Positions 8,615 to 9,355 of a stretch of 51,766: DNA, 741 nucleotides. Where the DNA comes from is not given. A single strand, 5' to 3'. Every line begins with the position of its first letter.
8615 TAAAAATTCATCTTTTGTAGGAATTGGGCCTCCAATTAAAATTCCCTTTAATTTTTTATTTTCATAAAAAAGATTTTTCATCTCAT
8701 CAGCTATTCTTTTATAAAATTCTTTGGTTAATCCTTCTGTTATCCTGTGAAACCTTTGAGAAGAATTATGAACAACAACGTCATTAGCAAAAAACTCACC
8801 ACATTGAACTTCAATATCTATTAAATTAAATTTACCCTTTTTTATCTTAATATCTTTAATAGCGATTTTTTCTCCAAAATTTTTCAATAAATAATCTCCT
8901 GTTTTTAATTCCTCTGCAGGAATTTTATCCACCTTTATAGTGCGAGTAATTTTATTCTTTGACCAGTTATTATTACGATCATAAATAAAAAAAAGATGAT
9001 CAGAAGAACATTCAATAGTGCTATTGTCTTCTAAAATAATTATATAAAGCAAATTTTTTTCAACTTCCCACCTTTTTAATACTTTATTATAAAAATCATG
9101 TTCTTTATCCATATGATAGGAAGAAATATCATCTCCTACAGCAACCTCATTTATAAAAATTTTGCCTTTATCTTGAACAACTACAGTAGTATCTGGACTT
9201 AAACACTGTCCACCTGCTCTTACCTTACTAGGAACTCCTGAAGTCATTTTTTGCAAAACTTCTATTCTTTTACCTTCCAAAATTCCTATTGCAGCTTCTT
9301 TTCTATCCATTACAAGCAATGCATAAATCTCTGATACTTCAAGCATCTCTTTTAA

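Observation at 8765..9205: Mini-intein inserted exactly after the catalytic GGQ motif of release factor aRF1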

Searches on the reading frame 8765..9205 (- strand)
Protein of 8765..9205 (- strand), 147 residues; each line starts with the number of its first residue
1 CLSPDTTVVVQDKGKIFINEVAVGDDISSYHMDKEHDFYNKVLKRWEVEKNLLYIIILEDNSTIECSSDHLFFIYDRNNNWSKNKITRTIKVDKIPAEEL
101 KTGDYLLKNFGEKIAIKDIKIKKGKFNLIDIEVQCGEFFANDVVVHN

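Call 3: search_protein_families(library=pfam, proteins=[window:8765-9205:-], max_evalue=1)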
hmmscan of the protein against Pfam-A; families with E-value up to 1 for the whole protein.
window:8765-9205:- (147 aa): 7 families
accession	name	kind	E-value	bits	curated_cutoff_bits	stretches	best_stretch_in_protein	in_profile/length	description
PF14890.11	Intein_splicing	-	5.4e-08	33.2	35.8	1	16-147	10-155/155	Intein splicing domain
PF01079.26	Hint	-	1.4e-07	31.8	29.7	1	1-112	13-120/213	Hint module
PF07591.16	PT-HINT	-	6.6e-05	23.6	27.7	1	14-129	7-110/137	Pretoxin HINT domain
PF08517.17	AXH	-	0.0017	19.3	33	1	59-107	66-112/116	Ataxin-1 and HBP1 module (AXH)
PF00122.25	E1-E2_ATPase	-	0.023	14.6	28.1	1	86-132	9-53/181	E1-E2 ATPase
PF22126.3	C2c1_RuvC-like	-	0.14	12.4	27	0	78-133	114-167/179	C2c1 CRISPR-Cas endonuclease, RuvC-like domain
PF24253.1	DUF7454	-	0.15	12.4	27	0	95-122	4-31/59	Domain of unknown function (DUF7454)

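Call 4: search_protein_families(library=ncbifam, proteins=[window:8765-9205:-], max_evalue=1)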
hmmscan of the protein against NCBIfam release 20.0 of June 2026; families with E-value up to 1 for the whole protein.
window:8765-9205:- (147 aa): 2 families
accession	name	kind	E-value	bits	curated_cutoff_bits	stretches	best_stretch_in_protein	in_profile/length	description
NF038136.1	rSAM_Rv_intein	exception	1.3e-08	34.2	700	2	1-74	76-150/574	intein-containing Rv2578c family radical SAM protein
TIGR01445.1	intein_Nterm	domain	1.5e-06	29.1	24.5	1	1-74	1-83/83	intein N-terminal splicing region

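Call 5: search_solved_structures(query=window:8765-9205:-, max_evalue=10, show_alignments=3)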
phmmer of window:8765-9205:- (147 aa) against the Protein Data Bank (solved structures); distinct sequences matched with E-value up to 10: 24.
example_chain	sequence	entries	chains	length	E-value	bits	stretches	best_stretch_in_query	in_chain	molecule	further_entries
6y75_B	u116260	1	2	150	1.1e-06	32.2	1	5-146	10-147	NAD(P)(+)--arginine ADP-ribosyltransferase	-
6y75_A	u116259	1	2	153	1.2e-06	32.1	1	5-146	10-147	NAD(P)(+)--arginine ADP-ribosyltransferase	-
6tmm_BBB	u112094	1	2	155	1.3e-06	32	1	5-146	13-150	NAD(P)(+)--arginine ADP-ribosyltransferase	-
6tmm_AAA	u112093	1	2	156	1.3e-06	32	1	5-146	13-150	NAD(P)(+)--arginine ADP-ribosyltransferase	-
6qaz_A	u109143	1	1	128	3.1e-05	27.5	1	18-74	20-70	cyanophage-like gp41-1 intein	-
6riz_A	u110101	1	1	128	0.0023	21.4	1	18-73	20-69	gp41-1 intein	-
1zd7_A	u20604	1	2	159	0.0074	19.8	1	1-78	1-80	DNA polymerase III alpha subunit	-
4gig_A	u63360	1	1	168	0.0086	19.6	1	1-78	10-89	DNA polymerase III subunit alpha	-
3nzm_A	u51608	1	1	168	0.0086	19.6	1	1-78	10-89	DNA polymerase III subunit alpha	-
7qil_A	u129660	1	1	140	0.011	19.2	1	2-76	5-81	DnaE intein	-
5ol5_A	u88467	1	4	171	0.047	17.2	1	5-78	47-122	DNA polymerase III subunit alpha,DNA polymerase III subunit alpha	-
1zde_A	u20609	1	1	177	0.047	17.2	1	5-78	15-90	DNA polymerase III alpha subunit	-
5ol1_A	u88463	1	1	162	0.05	17.1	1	5-77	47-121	DNA polymerase III subunit alpha,DNA polymerase III subunit alpha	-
2keq_A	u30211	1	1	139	0.051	17.1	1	2-109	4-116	DNA polymerase III alpha subunit, Nucleic acid binding OB-fold tRNA/helicase-type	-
4qfq_A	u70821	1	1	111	0.052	17.1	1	1-77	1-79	DNA polymerase III, alpha subunit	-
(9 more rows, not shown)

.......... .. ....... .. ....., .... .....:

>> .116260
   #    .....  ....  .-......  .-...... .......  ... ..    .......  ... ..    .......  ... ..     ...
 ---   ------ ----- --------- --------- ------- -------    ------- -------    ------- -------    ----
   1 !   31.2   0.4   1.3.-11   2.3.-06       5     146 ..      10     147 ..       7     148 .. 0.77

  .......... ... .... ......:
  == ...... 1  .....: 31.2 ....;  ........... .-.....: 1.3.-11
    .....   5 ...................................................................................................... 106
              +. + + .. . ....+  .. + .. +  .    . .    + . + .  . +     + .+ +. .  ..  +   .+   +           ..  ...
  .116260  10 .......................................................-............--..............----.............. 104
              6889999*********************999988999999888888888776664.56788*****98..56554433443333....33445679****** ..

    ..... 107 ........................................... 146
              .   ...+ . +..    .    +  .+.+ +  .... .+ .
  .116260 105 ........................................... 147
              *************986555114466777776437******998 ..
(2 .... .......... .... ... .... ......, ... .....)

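Call 11: find_homologous_proteins(query=window:8765-9205:-, max_evalue=0.001)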
Query window:8765-9205:-: 17 candidates shared short words with the query, none scored E <= 0.001.

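Call 26: search_solved_structures(query=A1, max_evalue=0.01)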
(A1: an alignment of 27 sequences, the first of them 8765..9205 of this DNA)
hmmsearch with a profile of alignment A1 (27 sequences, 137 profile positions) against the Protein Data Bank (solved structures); distinct sequences matched with E-value up to 0.01: 22.
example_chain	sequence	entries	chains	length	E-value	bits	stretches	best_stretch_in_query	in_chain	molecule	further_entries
6qaz_A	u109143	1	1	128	2.7e-15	59.7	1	4-137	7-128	cyanophage-like gp41-1 intein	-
6riz_A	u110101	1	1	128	1e-12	51.4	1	4-137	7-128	gp41-1 intein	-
6y75_B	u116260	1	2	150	1.1e-12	51.3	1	5-136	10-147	NAD(P)(+)--arginine ADP-ribosyltransferase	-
6y75_A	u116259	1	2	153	1.1e-12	51.2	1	5-136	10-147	NAD(P)(+)--arginine ADP-ribosyltransferase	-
6tmm_BBB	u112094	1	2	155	1.2e-12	51.2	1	5-136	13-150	NAD(P)(+)--arginine ADP-ribosyltransferase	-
6tmm_AAA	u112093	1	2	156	1.2e-12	51.1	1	5-136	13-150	NAD(P)(+)--arginine ADP-ribosyltransferase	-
6rpq_A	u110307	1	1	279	5.9e-10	42.4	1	25-137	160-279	Ubiquitin-like protein SMT3,1108aa long hypothetical cell division control protein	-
9hth_A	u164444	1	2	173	1.8e-08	37.6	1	47-136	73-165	DNA-directed DNA polymerase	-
6zgq_A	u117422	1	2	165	1.9e-08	37.5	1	6-116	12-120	AceL NrdHF-1-1 Intein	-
8ubs_A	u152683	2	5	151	8.5e-08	35.5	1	15-136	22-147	NrdJ-1 | Nrdj-1 intein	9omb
1dq3_A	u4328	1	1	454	1.8e-07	34.4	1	26-95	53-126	ENDONUCLEASE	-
2jmz_A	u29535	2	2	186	2.1e-07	34.2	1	23-130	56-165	Hypothetical protein MJ0781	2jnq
6rpp_A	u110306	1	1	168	2.7e-07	33.8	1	25-136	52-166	Cell division control protein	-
2lwy_A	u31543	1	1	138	1.4e-06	31.5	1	6-137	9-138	BACTERIAL INTEIN-LIKE DOMAIN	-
4o1s_A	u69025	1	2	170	2.2e-05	27.7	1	50-134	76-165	V-type ATP synthase alpha chain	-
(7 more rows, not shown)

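Call 29: find_related_loci(query=A1, collection=genome_contigs, flank=2500)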
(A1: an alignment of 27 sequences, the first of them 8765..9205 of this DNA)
Query A1 (147 aa) in genome_contigs; peptide patterns used: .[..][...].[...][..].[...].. (x = any residue, [..] = any of these).
240 stretches matched a pattern; 58 encode a relative of the query (tblastn E <= 1e-3); 58 distinct loci.
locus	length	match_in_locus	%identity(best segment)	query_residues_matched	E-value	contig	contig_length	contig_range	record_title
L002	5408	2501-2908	39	1-147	3e-24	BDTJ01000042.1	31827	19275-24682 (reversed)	Archaeon BMS3Abin17 DNA, contig: NODE_9, whole genome shotgun sequence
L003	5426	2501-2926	38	1-147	3e-22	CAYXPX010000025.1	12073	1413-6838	MAG TPA_asm: Candidatus Woesearchaeota archaeon isolate SRP269290_co2_81 genome assembly, contig: NODE_6432_length_12073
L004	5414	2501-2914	37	1-147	4e-22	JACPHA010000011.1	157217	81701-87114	MAG: Candidatus Pacearchaeota archaeon isolate NC_groundwater_402_Ag_B-0.1um_34_21 GD18-4_B1_scaffold_865556, whole geno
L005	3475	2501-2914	39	1-147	1e-20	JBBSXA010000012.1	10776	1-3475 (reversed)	MAG: Nanoarchaeota archaeon isolate H43-bin041_1 H43_bin041_1_000000000012, whole genome shotgun sequence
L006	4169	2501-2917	37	1-147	4e-20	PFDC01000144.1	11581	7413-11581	MAG: Candidatus Pacearchaeota archaeon CG10_big_fil_rev_8_21_14_0_10_35_13 CG10_8_21_14_0.10_scaffold_8371_c, whole geno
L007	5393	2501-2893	35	1-147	6e-20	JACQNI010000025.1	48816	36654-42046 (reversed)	MAG: Candidatus Woesearchaeota archaeon isolate NC_groundwater_1251_Ag_S-0.1um_31_108 S_p1_S3_coassembly_k141_616418, wh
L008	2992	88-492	36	1-147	1e-19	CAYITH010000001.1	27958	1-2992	MAG TPA_asm: Candidatus Woesearchaeota archaeon isolate ERP119705_co6_1093 genome assembly, contig: NODE_1639_length_279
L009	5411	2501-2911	36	1-147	4e-19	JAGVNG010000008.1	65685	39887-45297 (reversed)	MAG: Nanoarchaeota archaeon isolate DeMMO3_40 c_000000076175, whole genome shotgun sequence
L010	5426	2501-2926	33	1-147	1e-18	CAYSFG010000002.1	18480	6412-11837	MAG TPA_asm: Candidatus Woesearchaeota archaeon isolate binchicken_co203_433 genome assembly, contig: k141_2380212, whol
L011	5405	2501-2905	35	1-147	3e-18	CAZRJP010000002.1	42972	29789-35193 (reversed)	MAG TPA_asm: Candidatus Woesearchaeota archaeon isolate SRP141376_co1_55 genome assembly, contig: NODE_2158_length_42972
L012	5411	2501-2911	35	1-147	4e-18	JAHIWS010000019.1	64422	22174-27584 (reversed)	MAG: Nanoarchaeota archaeon isolate MM_PW_MetaG.mb.9 MM_PW_MetaG.mb.9_k141_526180, whole genome shotgun sequence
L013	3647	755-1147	30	1-147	1e-17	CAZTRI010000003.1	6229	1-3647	MAG TPA_asm: Candidatus Woesearchaeota archaeon isolate binchicken_co203_646 genome assembly, contig: k141_4533393, whol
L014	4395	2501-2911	35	1-147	2e-17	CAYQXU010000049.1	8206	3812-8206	MAG TPA_asm: Candidatus Woesearchaeota archaeon isolate SRP269290_co8_161 genome assembly, contig: NODE_1902_length_8206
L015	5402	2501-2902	34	1-147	2e-17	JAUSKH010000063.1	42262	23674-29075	MAG: Nanoarchaeota archaeon isolate E14_metabat.bin.43 E14_k141_375956, whole genome shotgun sequence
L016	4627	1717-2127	37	1-147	1e-21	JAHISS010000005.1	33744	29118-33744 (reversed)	MAG: Nanoarchaeota archaeon isolate MM_PC_MetaG.mb.185 MM_PC_MetaG.mb.185_k141_51582, whole genome shotgun sequence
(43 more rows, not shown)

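Call 36: predict_structure(alignment_id=A1)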
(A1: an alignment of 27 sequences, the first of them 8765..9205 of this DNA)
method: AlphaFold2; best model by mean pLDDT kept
length: 147 residues; sequences in the alignment: 27
mean_pLDDT: 90.8   pTM: 0.83
mean pLDDT of the five models: 90.8, 89.9, 89.8, 89.2, 89.0
residues with pLDDT >= 90: 115; 70-90: 17; 50-70: 7; < 50: 8
segments of 3 or more residues with pLDDT < 50: 80-87
pLDDT, mean of each block of 10 residues (from residue 1): 98 98 97 84 98 98 98 76 50 90 92 95 98 96 94
secondary structure, 60 per line:
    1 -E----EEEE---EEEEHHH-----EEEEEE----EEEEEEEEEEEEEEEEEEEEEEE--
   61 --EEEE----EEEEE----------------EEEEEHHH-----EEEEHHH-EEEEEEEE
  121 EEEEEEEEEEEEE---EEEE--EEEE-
elements in order: E7-10 E14-17 E26-31 E36-58 E63-66 E71-75 E92-96 E105-108 E113-133 E137-140 E143-146

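Call 39: fold_search(model_id=the predicted structure, library=pdb)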
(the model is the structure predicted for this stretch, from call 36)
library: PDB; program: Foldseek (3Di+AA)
matches with E <= 10: 287; with E <= 0.001: 66
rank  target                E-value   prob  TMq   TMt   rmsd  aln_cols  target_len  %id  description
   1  6y75_B                1.3e-09  1.00  0.78  0.76   3.2       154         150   28  BIL2 domain from T.thermophila BUBL1 locus (C1A-N143A) (released 2021-02-03)
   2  6y75_A                1.4e-09  1.00  0.78  0.75   3.2       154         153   28  BIL2 domain from T.thermophila BUBL1 locus (C1A-N143A) (released 2021-02-03)
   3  6tmm_BBB              2.2e-09  1.00  0.77  0.73   3.6       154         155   28  BIL2 domain from T.thermophila BUBL1 locus (C1A-N143A) (released 2020-12-16)
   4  6riz                  2.9e-09  1.00  0.76  0.87   2.3       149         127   28  Crystal structure of gp41-1 intein (C1A, F65W, D107C) (released 2020-04-29)
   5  6qaz                  2.9e-09  1.00  0.75  0.86   2.4       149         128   29  Crystal structure of gp41-1 intein (released 2019-11-13)
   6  6tmm_AAA              6.3e-09  1.00  0.74  0.70   5.3       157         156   29  BIL2 domain from T.thermophila BUBL1 locus (C1A-N143A) (released 2020-12-16)
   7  6tyy                  2.9e-08  1.00  0.79  0.79   3.1       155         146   12  Hedgehog autoprocessing mutant D46H (released 2019-11-20)
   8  1at0                  4.4e-08  1.00  0.77  0.78   3.2       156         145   13  17-kDA fragment of hedgehog C-terminal autoprocessing domain (released 1997-11-12)
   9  2lwy_MODEL_1_A        6.6e-08  1.00  0.82  0.87   1.6       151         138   18  Solution Structure of Bacterial Intein-Like domain from Clostridium thermocellum (released 2013-05-08)
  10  8ubs_A                1.4e-07  1.00  0.78  0.76   2.5       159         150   19  Crystal structure of NrdJ-1 split intein fusion (released 2024-10-09)
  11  4o1r                  1.8e-07  1.00  0.80  0.82   2.1       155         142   19  Crystal structure of NpuDnaB intein (released 2014-03-19)
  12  6mwy_A                1.8e-07  1.00  0.75  0.78   3.2       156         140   17  The Prp8 intein of Cryptococcus gattii (released 2019-11-06)
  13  1mi8                  1.8e-07  1.00  0.73  0.76   2.8       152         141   20  2.0 Angstrom crystal structure of a DnaB intein from Synechocystis sp. PCC 6803 (released 2003-08-19)
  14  6frg                  1.9e-07  1.00  0.79  0.74   1.9       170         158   17  Crystal structure of G-1F mutant of Ssp DnaB Mini-Intein variant M86 (released 2019-01-30)
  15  6rpq                  1.9e-07  1.00  0.77  0.47   4.3       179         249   17  Crystal structure of PhoCDC21-1 intein (released 2019-08-14)
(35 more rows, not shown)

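Call 49: search_protein_representatives(alignment_id=A1)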
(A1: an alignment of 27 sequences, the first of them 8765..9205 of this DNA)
Query: 27 sequences, 137 profile positions. Proteins with E-value up to 0.001 (for the whole library): 7853; up to 1e-10: 660; up to 1e-30: 12. The best 150 are listed.
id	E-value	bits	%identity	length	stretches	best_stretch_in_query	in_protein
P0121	5.9e-39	149.4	-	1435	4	1-137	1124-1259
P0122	6.4e-39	149.2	-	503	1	1-137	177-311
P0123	7.0e-39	149.1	-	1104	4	1-137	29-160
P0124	2.7e-38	147.2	-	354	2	1-137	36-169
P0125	8.5e-38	145.6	-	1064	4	1-137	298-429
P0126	1.9e-36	141.2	-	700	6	1-137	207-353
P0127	9.7e-35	135.7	-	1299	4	1-137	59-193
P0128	1.1e-32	129.1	-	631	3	1-137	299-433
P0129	2.7e-32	127.8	-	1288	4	1-137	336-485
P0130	5.8e-32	126.7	-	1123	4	1-137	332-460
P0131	8.9e-32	126.1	-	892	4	1-137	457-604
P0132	3.9e-31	124.0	-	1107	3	1-137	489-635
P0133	3.2e-30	121.1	-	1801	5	1-137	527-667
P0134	3.5e-30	121.0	-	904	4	1-137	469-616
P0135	7.9e-30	119.8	-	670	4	1-137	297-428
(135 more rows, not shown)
